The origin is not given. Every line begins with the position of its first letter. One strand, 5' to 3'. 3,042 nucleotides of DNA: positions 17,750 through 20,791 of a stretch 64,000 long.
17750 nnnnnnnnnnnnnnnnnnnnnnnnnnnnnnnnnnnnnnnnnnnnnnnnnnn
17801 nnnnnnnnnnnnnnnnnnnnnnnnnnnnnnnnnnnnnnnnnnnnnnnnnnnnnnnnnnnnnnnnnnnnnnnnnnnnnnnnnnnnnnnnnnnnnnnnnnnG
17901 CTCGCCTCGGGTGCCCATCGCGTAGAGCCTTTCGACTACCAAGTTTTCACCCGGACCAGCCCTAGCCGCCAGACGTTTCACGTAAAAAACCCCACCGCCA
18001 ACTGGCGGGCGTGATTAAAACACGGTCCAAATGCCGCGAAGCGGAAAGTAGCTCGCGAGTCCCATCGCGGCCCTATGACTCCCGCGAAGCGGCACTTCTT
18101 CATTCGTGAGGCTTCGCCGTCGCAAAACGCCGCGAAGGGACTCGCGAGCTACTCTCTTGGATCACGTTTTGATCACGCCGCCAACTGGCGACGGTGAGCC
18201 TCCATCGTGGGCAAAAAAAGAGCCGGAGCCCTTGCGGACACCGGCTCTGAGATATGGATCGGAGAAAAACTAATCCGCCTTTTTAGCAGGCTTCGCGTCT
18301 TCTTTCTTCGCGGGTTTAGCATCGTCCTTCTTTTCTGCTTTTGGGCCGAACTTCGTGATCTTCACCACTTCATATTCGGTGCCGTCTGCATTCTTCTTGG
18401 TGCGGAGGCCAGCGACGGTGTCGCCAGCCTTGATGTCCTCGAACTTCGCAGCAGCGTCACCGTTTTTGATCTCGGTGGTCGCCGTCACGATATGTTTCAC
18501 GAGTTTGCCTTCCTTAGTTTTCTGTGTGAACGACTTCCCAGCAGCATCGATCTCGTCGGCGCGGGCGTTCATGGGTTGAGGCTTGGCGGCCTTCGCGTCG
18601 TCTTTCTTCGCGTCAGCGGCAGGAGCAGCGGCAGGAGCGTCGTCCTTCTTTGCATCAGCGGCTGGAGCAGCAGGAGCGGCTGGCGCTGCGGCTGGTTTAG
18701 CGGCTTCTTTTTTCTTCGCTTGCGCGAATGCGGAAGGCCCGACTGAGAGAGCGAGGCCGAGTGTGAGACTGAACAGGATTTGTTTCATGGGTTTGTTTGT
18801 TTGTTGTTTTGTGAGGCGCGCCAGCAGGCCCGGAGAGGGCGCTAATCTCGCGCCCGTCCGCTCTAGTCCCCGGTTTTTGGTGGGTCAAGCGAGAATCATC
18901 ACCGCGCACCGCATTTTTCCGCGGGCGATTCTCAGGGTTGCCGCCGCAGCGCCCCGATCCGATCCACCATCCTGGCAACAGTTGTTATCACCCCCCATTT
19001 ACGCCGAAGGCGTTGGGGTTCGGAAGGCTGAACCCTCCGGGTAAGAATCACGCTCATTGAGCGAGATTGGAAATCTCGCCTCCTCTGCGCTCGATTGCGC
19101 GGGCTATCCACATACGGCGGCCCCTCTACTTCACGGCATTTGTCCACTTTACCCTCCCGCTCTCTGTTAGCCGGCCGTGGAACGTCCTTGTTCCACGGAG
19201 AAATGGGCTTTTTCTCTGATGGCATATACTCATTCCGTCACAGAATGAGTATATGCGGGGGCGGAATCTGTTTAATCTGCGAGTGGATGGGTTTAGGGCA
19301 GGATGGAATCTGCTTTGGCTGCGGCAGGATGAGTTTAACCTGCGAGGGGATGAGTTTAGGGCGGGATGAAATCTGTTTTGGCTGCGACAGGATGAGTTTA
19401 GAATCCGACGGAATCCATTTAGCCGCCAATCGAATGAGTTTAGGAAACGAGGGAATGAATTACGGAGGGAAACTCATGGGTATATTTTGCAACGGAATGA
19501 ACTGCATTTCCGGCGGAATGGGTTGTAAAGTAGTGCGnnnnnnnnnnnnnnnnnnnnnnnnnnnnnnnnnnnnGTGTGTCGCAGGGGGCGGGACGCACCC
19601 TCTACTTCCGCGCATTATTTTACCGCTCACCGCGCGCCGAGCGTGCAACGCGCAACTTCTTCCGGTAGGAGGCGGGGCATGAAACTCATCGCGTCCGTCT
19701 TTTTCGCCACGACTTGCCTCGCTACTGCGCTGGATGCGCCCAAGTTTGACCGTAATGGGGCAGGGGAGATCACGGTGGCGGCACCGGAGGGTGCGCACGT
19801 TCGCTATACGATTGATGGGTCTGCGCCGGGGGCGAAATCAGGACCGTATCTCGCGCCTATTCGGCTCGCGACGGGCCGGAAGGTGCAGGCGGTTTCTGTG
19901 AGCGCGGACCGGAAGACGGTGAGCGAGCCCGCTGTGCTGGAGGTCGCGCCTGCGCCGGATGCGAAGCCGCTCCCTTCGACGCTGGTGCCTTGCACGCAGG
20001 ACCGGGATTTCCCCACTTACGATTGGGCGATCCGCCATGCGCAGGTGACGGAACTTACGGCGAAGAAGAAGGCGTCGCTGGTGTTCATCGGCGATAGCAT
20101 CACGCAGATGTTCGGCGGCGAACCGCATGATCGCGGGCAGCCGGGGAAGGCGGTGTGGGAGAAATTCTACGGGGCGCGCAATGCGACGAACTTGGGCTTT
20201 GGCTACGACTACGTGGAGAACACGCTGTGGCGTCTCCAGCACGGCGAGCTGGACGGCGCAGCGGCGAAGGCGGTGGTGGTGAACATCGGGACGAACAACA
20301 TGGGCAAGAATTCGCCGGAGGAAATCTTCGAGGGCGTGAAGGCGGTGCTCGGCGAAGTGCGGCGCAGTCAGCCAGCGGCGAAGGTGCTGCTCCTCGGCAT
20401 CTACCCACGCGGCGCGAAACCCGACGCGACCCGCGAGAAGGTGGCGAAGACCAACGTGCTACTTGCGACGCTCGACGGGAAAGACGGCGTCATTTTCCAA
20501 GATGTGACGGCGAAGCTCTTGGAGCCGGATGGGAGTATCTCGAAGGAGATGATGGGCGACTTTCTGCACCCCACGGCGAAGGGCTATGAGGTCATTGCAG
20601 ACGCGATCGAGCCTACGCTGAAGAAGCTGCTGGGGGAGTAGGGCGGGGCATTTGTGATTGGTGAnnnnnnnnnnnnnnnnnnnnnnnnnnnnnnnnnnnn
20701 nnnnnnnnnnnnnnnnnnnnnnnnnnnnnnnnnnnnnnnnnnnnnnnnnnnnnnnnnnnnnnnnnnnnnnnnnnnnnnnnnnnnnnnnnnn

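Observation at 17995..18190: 170-bp palindromic MITE-like element with 13-bp direct repeats that duplicate the 3' end of the GT2 gene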

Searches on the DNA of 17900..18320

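Call 8: search_rna_families(source=window, start=17900, end=18320, threshold=evalue, max_evalue=10)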
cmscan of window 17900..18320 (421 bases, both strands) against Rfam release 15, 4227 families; matches with E-value up to 10: 4.
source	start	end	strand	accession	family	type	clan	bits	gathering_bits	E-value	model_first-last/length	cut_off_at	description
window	18208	18310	-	RF00558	L20_leader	Cis-reg; leader;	-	17.3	58.7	0.69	1-127/127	no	Ribosomal protein L20 leader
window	18160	18193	-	RF02968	DUF3800-IX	Gene; sRNA;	-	16.5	36.8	1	16-50/67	no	DUF3800-IX RNA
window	17983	18100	-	RF00021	Spot_42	Gene; sRNA;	-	14.9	80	2.8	1-115/115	no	Spot 42 RNA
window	18206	18279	-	RF00519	suhB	Gene; sRNA;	CL00108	12.7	41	5.6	1-77/77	no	Makes More Granules Regulator RNA (mmgR)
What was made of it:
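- Closest known: Long palindromic bacterial MITEs such as Correia elements. Different: No Rfam hit (call 8).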

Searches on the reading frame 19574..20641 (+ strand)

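Call 11: search_protein_families(library=pfam, proteins=[window:19574-20641:+])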
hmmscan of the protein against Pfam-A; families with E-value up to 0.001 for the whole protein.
window:19574-20641:+ (355 aa): 4 families
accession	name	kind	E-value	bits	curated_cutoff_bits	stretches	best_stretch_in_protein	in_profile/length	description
PF13472.12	Lipase_GDSL_2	-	1.7e-24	87.7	32.9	1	171-340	1-178/178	GDSL-like Lipase/Acylhydrolase family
PF00657.28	Lipase_GDSL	-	8.7e-12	46.1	23.6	1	169-345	1-208/208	GDSL-like Lipase/Acylhydrolase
PF13290.12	CHB_HEX_C_1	-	2.9e-09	37.2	22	1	63-113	9-60/67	Chitobiase/beta-hexosaminidase C-terminal domain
PF13287.12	Fn3_assoc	-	3.8e-07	30.6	23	1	66-113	3-49/59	Fn3 associated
